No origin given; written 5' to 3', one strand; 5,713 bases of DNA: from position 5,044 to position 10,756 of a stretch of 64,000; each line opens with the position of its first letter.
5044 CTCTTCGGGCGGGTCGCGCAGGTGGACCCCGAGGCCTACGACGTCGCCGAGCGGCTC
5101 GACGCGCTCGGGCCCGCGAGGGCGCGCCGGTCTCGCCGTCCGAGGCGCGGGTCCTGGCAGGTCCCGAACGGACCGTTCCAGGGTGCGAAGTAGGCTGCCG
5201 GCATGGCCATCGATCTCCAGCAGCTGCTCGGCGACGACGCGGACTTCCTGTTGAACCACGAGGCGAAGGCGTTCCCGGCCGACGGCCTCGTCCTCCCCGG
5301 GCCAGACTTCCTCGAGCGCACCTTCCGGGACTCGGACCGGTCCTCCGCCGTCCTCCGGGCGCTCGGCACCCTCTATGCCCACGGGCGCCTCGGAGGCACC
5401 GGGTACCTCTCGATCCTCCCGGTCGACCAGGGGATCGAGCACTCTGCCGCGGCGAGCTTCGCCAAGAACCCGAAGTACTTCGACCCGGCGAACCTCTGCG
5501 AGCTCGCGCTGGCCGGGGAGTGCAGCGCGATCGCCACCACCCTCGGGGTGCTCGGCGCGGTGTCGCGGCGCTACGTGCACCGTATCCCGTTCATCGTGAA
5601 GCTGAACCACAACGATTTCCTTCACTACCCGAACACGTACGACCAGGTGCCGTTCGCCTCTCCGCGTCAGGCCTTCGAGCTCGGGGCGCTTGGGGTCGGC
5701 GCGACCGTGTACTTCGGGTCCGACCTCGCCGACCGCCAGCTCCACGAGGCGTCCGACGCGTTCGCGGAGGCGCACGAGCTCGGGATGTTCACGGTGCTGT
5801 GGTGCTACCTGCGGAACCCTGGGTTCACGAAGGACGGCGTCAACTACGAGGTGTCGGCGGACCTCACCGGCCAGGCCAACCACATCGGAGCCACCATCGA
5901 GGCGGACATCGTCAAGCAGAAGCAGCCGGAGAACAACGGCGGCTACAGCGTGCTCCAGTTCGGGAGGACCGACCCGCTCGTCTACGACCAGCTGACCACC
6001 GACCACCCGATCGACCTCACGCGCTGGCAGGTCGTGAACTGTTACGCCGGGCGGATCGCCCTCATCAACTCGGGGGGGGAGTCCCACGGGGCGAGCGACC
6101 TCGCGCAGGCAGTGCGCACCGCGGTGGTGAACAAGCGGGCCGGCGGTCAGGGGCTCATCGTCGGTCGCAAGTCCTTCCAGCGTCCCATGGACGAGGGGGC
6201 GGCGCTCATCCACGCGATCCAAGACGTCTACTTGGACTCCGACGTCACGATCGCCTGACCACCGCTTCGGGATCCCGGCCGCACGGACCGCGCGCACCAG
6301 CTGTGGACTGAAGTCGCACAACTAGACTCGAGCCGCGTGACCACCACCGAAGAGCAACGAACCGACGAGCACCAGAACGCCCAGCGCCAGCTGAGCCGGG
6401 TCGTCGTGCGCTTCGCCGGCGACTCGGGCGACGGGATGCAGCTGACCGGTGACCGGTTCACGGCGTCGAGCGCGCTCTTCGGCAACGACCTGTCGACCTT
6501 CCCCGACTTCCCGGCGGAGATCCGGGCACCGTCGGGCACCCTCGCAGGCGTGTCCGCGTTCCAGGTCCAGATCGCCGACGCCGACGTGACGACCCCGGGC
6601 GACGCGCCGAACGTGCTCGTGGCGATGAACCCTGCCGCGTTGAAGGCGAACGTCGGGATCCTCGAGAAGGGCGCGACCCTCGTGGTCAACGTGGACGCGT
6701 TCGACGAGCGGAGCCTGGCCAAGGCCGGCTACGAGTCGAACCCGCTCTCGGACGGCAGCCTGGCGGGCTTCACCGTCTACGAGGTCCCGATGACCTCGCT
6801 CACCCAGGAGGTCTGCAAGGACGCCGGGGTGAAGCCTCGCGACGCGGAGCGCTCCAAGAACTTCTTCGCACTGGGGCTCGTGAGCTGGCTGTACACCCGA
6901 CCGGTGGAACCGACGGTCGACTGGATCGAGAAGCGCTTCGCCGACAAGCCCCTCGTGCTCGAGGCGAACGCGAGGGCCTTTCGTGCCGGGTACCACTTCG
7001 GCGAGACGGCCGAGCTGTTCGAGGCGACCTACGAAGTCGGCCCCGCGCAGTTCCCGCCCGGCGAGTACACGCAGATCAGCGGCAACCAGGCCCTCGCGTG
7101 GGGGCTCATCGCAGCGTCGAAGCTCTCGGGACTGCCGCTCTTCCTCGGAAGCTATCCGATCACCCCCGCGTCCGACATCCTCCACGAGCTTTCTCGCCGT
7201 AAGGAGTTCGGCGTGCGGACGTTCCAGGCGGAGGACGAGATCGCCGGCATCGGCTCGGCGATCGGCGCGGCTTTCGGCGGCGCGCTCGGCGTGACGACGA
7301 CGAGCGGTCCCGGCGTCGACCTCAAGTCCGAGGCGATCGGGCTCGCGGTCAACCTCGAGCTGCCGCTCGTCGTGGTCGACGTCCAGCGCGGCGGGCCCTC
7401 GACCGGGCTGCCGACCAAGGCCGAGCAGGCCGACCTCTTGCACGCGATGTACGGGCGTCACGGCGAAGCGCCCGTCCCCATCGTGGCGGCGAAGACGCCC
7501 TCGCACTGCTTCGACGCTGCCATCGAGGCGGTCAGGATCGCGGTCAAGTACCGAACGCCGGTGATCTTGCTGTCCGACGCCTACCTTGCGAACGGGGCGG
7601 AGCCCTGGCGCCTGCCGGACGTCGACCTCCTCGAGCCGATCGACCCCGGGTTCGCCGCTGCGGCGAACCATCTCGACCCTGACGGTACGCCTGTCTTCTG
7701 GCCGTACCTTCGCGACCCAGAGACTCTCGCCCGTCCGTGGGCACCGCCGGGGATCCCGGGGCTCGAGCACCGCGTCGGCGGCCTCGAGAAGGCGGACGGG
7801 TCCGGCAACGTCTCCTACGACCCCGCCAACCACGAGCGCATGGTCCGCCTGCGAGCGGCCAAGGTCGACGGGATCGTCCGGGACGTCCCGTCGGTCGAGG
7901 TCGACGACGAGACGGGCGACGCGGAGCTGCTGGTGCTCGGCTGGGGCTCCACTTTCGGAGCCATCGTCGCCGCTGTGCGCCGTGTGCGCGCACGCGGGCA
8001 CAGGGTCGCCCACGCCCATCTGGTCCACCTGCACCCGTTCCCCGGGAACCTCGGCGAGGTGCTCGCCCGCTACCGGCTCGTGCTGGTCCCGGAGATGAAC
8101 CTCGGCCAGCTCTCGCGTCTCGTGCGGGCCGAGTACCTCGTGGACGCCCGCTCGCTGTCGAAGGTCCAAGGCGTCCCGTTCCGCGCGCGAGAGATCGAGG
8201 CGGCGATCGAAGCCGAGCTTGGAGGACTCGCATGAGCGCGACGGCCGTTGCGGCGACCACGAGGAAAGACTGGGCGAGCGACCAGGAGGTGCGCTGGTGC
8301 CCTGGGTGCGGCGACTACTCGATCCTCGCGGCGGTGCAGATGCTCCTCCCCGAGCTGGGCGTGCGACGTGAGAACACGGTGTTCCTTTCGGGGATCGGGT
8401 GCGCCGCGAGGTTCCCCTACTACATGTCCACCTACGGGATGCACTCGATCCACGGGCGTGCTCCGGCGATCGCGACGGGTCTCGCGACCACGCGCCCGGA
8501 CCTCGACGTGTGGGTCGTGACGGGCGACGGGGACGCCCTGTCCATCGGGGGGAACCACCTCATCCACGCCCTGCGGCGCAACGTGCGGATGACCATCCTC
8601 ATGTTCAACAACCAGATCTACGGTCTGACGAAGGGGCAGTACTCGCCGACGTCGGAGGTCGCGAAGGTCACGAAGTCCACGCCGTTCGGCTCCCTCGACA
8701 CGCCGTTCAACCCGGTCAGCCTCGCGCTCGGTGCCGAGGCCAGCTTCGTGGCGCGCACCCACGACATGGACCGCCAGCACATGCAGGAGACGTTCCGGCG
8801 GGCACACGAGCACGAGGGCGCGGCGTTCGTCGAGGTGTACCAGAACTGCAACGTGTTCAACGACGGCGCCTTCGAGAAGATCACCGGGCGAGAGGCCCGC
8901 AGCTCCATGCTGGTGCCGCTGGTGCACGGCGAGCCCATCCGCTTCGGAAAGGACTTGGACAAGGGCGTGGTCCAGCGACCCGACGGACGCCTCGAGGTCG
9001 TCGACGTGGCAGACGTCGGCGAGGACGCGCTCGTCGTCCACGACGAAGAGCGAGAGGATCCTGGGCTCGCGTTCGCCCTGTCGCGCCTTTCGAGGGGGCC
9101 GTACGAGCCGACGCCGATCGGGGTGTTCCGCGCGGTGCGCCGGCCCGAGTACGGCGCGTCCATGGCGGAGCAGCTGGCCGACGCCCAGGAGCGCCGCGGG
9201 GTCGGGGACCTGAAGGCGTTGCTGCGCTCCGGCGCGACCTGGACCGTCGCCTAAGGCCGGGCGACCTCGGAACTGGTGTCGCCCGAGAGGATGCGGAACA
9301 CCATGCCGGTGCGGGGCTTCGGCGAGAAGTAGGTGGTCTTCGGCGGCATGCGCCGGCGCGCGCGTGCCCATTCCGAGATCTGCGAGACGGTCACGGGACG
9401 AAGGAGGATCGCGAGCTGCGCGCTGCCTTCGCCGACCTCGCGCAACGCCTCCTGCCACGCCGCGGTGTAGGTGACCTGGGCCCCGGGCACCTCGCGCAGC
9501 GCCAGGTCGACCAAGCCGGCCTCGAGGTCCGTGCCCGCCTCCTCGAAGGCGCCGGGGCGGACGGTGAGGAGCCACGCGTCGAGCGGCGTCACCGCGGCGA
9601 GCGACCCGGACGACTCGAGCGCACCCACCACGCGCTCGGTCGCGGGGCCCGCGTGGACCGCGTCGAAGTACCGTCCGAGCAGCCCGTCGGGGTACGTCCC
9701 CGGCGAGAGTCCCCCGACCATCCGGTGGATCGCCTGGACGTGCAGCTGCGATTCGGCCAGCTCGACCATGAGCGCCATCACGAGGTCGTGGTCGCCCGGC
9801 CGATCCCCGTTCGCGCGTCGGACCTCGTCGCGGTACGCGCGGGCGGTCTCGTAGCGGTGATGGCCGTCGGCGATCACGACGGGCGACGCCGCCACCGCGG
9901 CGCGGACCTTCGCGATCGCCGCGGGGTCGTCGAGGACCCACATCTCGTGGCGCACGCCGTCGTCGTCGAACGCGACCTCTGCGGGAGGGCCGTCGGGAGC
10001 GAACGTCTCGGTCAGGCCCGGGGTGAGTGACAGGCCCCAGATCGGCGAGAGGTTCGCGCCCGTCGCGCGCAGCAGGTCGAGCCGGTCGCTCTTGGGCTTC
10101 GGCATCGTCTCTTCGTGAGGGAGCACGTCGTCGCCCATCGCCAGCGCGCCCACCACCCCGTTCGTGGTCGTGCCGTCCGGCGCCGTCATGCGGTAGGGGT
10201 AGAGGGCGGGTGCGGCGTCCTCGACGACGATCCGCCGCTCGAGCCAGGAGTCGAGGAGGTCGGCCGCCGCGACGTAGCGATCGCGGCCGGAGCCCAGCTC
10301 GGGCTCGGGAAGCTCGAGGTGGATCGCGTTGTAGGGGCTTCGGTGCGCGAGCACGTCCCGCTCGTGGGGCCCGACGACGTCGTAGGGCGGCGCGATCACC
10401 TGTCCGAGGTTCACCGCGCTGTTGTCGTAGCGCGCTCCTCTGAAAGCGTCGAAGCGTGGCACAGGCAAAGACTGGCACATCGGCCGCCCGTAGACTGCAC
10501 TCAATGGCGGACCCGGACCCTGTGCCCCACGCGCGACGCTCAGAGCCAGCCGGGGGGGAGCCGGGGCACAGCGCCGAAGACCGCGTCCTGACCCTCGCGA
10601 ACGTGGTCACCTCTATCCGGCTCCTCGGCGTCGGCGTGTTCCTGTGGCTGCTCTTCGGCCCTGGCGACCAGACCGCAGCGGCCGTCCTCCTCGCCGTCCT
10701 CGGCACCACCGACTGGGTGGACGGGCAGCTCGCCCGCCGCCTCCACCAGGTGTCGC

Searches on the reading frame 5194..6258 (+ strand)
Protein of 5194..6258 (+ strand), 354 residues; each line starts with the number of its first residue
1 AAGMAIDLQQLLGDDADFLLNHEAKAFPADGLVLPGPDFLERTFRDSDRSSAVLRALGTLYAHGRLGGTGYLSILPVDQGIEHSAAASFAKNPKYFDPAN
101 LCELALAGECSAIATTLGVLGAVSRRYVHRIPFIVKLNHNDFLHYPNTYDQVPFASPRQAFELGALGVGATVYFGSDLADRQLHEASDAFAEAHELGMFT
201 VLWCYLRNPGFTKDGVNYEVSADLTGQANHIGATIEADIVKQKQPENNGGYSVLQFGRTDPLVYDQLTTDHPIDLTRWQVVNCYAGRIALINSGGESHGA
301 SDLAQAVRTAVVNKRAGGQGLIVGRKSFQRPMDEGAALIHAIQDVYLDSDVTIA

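Call 89: search_protein_families(library=pfam, proteins=[window:5194-6258:+], max_evalue=0.0001)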
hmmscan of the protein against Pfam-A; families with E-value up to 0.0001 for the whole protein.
window:5194-6258:+ (354 aa): 1 family
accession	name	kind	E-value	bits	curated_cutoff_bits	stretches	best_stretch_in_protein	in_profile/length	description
PF01791.15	DeoC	-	4.1e-55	187.3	23.8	1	73-330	2-229/229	DeoC/LacD family aldolase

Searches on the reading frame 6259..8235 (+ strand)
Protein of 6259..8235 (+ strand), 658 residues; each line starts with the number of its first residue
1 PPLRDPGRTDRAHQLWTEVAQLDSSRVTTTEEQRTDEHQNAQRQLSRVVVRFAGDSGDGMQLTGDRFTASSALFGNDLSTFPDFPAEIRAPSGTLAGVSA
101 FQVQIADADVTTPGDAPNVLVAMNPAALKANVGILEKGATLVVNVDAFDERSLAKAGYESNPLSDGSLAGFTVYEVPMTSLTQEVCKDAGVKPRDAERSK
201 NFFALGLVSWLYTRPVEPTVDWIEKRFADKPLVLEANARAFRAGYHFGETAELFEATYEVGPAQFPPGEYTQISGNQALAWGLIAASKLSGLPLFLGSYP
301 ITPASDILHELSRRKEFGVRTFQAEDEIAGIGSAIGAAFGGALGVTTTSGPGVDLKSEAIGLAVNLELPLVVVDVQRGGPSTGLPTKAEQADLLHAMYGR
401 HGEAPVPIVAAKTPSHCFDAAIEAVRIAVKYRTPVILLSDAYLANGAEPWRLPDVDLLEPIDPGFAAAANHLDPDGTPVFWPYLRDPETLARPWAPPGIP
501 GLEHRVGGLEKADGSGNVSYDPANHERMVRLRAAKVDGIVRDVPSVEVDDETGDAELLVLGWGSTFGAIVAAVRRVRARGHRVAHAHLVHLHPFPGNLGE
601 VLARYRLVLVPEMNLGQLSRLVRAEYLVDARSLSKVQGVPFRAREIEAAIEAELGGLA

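Call 89: search_protein_families(library=pfam, proteins=[window:6259-8235:+], max_evalue=0.0001)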
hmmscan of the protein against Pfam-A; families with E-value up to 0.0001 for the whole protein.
window:6259-8235:+ (658 aa): 3 families
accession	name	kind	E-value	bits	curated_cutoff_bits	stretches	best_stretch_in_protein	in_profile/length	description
PF01855.24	POR_N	-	2.9e-48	165.1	27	1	295-492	10-199/231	Pyruvate flavodoxin/ferredoxin oxidoreductase, thiamine diP-bdg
PF01558.24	POR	-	4.7e-24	85.9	27.4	1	57-245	2-172/173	Pyruvate ferredoxin/flavodoxin oxidoreductase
PF17147.9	PFOR_II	-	5.1e-07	30.4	27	1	555-625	1-77/102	Pyruvate:ferredoxin oxidoreductase core domain II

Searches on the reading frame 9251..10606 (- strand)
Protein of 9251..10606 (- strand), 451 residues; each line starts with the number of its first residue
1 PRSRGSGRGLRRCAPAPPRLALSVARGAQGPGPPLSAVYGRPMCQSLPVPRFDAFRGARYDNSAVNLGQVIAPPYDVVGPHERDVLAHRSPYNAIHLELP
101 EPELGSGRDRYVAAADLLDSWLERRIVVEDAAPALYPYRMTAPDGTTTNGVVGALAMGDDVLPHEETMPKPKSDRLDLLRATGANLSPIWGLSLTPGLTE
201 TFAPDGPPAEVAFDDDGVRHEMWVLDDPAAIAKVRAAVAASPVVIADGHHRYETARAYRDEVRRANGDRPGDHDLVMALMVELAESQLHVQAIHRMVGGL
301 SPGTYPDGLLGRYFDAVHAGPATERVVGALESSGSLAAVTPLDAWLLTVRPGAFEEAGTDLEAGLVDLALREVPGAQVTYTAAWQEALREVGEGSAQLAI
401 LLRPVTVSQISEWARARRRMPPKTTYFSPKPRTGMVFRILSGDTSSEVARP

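Call 89: search_protein_families(library=pfam, proteins=[window:9251-10606:-], max_evalue=0.0001)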
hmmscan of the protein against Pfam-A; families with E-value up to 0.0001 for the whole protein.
window:9251-10606:- (451 aa): 1 family
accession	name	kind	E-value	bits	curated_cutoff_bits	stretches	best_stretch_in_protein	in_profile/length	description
PF06245.16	DUF1015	-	1.2e-66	225.3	25.8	1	54-311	3-276/325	Protein of unknown function (DUF1015)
